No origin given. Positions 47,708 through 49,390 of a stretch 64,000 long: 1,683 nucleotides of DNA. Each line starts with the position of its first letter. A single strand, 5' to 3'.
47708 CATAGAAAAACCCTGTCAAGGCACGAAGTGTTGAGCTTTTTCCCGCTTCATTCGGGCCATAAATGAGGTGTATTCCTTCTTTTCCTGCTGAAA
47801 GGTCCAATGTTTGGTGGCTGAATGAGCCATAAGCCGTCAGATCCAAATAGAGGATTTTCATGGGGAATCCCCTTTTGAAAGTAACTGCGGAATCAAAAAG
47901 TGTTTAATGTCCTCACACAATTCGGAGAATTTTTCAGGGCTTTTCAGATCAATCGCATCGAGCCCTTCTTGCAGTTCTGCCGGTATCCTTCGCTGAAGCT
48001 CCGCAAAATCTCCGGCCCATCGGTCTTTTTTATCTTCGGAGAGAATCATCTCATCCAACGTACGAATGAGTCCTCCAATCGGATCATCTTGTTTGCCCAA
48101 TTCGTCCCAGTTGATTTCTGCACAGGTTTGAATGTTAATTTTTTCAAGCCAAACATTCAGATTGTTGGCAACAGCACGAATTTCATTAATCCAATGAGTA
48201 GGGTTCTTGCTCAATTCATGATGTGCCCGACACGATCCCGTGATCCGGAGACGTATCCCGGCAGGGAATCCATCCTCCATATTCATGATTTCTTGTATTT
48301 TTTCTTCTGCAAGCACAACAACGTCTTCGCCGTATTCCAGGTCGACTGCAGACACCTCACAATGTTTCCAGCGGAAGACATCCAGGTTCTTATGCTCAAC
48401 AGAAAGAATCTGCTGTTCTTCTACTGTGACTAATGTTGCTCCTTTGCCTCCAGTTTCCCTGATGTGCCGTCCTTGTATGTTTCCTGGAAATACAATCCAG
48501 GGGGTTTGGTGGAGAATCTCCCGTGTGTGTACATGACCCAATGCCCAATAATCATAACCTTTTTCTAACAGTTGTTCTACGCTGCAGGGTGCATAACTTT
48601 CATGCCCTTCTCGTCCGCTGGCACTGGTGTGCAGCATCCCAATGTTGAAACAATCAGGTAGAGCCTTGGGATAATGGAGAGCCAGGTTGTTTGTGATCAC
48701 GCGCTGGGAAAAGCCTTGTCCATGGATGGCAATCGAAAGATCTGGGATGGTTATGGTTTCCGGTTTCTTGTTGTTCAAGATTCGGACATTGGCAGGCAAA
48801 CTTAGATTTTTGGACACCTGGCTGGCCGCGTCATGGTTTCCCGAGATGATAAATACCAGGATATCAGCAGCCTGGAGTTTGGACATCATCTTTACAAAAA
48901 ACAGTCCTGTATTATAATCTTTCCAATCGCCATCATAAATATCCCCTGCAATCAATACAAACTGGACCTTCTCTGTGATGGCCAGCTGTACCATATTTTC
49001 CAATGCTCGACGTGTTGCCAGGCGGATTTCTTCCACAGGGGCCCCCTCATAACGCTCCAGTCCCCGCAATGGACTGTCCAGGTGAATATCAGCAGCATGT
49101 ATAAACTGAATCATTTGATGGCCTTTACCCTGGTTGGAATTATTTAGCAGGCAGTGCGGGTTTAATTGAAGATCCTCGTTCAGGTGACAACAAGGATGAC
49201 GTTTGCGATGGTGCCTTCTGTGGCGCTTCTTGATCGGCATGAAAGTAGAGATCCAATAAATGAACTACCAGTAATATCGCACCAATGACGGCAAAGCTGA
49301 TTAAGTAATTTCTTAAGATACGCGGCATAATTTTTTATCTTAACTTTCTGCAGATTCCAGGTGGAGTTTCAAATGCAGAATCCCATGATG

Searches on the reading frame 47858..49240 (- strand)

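Call 39: search_protein_families(library=ncbifam, proteins=[window:47858-49240:-], max_evalue=1e-30)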
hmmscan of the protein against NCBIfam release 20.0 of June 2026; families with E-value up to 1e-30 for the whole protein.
window:47858-49240:- (460 aa): 0 families

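Call 43: search_protein_families(library=ncbifam, proteins=[window:47858-49240:-], max_evalue=1e-8)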
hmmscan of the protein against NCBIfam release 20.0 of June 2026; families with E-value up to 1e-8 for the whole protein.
window:47858-49240:- (460 aa): 3 families
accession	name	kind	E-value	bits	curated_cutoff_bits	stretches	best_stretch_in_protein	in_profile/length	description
NF041031.1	Mre11_Sulfo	equivalog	9.1e-15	54.8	500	1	47-301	3-259/374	DNA double-strand break repair protein Mre11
NF041029.1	Mre11_Pyroc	equivalog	1.7e-14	53.5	600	1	45-142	2-91/438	DNA double-strand break repair protein Mre11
TIGR00619.1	sbcd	subfamily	1.9e-14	54.1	77.65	1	46-151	3-100/252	exonuclease subunit SbcD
